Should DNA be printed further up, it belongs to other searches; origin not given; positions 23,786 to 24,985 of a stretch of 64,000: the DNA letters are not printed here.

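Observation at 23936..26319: MtrH-like pterin methyltransferase fused in an operon with a non-Pyl MttB-superfamily methyltransferase; a second MttB paralog lies next to gcvPA/PB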

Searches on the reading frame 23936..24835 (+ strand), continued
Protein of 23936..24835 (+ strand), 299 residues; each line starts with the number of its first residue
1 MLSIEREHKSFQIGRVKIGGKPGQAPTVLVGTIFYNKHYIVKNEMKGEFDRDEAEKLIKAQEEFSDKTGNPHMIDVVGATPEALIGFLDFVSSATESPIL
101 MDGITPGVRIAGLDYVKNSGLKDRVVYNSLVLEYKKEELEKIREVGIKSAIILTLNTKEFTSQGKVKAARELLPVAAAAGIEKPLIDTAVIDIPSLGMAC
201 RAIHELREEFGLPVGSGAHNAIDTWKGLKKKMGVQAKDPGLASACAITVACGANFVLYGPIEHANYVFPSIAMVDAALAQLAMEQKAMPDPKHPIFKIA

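Call 88: search_solved_structures(query=window:23936-24835:+, show_alignments=1, max_evalue=1e-70)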
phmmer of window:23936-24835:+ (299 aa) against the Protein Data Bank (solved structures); distinct sequences matched with E-value up to 1e-70: 1.
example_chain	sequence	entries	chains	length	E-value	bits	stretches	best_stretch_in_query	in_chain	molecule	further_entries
8z9u_B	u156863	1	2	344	1.2e-84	287.3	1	8-283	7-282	Tetrahydromethanopterin S-methyltransferase subunit H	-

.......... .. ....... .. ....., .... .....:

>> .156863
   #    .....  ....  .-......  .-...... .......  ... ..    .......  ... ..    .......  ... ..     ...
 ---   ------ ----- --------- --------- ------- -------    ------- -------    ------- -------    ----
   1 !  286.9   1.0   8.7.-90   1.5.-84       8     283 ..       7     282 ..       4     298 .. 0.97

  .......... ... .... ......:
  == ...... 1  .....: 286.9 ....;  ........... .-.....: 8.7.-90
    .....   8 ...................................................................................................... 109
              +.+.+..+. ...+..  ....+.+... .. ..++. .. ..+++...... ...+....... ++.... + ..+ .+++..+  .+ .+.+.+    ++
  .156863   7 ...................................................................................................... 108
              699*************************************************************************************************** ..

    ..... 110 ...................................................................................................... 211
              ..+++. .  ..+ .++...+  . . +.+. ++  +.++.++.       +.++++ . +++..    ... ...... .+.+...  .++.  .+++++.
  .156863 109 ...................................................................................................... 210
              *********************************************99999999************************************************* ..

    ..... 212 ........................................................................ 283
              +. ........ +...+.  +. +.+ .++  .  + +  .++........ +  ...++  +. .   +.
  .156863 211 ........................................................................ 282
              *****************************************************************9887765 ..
